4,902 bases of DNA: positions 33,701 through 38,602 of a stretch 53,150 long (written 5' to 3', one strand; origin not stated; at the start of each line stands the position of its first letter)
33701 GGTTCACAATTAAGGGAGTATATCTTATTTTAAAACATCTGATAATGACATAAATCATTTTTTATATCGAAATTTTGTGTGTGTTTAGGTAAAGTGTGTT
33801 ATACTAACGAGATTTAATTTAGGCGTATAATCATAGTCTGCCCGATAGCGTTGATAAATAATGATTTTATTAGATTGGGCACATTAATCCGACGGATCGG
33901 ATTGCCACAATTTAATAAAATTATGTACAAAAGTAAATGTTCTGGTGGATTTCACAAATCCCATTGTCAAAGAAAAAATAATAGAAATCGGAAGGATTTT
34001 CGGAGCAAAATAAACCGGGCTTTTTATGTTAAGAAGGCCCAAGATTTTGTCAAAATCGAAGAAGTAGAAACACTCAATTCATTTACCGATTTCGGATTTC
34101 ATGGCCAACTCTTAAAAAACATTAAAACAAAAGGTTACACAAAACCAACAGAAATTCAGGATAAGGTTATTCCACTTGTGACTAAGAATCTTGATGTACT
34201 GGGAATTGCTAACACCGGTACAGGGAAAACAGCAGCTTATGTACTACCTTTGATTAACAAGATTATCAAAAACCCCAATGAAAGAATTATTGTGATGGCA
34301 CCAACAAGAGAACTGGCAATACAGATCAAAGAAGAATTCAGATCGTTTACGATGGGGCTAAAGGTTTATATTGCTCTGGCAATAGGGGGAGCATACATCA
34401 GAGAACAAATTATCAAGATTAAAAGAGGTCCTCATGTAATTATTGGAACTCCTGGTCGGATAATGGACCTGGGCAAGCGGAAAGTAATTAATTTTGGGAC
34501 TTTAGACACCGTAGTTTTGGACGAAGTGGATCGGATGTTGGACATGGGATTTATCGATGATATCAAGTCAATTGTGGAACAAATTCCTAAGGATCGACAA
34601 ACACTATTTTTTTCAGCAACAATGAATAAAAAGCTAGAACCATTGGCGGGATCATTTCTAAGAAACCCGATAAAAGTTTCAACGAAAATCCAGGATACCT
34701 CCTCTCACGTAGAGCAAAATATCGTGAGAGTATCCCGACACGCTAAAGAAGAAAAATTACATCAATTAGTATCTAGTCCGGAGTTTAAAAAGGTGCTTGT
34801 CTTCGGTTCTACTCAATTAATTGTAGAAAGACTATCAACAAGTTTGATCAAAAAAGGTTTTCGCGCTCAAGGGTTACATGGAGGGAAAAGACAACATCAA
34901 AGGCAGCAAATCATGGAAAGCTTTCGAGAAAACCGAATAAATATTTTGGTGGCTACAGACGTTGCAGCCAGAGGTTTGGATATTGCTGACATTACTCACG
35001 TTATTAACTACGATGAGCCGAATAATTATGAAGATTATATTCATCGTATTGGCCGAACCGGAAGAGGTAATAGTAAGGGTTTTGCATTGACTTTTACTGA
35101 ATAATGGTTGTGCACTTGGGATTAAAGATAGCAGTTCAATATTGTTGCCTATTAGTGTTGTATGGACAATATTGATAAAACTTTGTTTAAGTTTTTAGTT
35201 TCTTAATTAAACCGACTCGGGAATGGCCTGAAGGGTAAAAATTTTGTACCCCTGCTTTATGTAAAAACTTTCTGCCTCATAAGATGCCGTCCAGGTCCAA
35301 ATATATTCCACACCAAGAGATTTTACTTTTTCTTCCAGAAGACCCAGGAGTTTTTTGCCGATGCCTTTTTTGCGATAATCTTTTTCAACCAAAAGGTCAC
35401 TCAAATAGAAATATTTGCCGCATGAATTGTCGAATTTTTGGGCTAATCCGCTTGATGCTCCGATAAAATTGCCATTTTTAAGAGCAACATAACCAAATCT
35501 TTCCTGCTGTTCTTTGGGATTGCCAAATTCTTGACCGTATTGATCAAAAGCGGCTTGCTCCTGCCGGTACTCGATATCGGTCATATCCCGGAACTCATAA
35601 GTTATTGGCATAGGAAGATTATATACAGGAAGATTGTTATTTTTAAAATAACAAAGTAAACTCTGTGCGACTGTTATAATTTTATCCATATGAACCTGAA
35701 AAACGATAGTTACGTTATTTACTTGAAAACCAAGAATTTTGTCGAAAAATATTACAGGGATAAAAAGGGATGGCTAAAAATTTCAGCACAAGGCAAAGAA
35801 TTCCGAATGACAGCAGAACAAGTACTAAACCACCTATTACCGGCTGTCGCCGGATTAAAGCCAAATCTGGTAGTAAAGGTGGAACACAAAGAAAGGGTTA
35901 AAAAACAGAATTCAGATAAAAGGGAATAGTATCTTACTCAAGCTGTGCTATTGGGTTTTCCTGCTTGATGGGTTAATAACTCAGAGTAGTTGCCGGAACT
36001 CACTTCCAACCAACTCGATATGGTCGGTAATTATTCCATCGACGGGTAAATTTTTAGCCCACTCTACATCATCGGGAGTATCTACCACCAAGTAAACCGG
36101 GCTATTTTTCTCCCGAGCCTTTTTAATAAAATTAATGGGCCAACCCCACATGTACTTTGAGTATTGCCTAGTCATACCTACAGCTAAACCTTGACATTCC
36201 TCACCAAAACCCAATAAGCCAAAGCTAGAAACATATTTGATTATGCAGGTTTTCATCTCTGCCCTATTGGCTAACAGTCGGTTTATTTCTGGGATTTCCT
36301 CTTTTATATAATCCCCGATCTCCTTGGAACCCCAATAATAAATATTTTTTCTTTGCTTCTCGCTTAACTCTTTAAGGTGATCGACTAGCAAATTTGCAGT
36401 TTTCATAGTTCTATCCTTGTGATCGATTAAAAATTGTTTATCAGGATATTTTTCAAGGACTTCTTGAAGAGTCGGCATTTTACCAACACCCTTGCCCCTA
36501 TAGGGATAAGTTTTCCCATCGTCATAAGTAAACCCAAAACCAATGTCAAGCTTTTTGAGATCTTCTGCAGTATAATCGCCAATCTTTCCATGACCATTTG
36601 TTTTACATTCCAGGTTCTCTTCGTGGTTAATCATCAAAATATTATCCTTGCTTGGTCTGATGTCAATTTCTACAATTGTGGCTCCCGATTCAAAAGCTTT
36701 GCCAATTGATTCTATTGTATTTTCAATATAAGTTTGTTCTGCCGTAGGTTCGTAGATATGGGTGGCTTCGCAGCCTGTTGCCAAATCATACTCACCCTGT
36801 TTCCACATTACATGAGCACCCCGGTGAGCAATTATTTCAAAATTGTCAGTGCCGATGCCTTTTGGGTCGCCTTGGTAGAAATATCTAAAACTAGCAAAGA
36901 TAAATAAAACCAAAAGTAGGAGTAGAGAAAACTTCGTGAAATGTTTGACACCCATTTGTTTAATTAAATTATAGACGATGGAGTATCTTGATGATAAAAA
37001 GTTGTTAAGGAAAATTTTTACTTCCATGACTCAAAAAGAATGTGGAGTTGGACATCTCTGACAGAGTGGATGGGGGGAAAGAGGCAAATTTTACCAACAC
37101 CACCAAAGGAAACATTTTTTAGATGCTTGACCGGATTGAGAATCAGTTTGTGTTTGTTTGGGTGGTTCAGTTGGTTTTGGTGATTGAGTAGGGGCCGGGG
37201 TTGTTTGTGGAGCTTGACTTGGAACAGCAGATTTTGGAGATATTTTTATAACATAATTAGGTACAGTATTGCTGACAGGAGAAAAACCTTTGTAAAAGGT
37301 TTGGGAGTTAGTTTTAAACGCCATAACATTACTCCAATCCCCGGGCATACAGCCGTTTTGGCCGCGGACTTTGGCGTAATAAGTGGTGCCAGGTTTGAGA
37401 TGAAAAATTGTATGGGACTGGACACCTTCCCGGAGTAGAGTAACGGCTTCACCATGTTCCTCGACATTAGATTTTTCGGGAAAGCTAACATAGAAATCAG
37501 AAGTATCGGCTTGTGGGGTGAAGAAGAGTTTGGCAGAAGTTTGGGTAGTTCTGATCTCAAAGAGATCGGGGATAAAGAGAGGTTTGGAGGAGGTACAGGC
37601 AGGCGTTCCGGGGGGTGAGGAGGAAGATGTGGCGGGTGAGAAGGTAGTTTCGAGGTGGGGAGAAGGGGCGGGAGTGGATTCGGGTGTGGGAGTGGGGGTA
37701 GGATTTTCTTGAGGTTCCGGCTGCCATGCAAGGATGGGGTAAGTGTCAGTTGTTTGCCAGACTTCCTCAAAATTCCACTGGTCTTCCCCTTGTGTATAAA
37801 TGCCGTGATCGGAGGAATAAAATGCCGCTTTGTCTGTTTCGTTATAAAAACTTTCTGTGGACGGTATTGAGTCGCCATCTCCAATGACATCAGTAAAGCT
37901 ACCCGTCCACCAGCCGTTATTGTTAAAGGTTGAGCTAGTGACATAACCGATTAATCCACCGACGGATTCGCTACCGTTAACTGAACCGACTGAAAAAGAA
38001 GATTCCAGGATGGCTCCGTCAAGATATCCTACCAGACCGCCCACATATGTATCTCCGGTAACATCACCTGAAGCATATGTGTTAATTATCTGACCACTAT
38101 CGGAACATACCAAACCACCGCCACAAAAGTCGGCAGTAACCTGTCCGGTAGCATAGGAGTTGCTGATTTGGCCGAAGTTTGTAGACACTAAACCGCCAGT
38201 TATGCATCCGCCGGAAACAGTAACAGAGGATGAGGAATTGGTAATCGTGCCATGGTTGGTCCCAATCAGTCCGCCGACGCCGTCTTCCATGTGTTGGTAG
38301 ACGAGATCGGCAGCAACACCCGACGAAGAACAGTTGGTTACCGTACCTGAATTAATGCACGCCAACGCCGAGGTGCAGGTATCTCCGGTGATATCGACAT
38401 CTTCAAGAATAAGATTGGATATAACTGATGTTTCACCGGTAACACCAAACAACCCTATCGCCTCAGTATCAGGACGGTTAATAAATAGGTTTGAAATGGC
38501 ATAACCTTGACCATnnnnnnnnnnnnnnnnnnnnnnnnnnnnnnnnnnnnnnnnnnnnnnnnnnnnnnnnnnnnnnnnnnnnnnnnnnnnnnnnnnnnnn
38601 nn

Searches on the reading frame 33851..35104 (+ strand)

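Call 57: search_protein_families(library=pfam, proteins=[window:33851-35104:+], max_evalue=0.0001)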
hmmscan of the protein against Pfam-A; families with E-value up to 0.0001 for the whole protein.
window:33851-35104:+ (417 aa): 3 families
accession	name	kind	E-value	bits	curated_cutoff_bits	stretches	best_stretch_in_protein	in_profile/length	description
PF00270.35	DEAD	-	2.3e-47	161.3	26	1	100-263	1-165/167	DEAD/DEAH box helicase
PF00271.37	Helicase_C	-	5e-32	110.9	23.5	1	299-406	2-109/110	Helicase conserved C-terminal domain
PF04851.21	ResIII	-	2.3e-08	34.6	22.5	1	113-259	23-163/164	Type III restriction enzyme, res subunit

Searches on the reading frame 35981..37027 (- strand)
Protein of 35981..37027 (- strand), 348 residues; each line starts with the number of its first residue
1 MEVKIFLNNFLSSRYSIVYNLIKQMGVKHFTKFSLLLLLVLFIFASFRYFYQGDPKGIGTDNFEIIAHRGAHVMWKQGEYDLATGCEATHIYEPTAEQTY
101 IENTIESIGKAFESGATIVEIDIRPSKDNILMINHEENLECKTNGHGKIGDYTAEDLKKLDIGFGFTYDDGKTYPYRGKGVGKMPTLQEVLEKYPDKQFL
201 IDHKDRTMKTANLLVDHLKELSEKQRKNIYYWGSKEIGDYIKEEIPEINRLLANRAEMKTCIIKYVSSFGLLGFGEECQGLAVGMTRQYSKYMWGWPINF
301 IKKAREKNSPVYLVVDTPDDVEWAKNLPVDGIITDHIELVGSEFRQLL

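Call 57: search_protein_families(library=pfam, proteins=[window:35981-37027:-], max_evalue=0.0001)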
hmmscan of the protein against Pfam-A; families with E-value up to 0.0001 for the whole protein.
window:35981-37027:- (348 aa): 1 family
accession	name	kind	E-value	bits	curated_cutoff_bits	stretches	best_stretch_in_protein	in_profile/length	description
PF03009.23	GDPD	-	1.9e-26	94.1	23.6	1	97-338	5-243/244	Glycerophosphoryl diester phosphodiesterase family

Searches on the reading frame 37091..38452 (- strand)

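Call 57: search_protein_families(library=pfam, proteins=[window:37091-38452:-], max_evalue=0.0001)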
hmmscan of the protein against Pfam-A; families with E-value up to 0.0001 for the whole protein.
window:37091-38452:- (453 aa): 2 families
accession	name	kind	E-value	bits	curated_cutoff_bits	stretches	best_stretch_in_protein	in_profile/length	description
PF07581.17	Glug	-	2.4e-13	50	20.5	0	58-80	4-28/28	The GLUG motif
PF00041.27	fn3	-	7e-05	23.4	25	0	302-377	11-81/84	Fibronectin type III domain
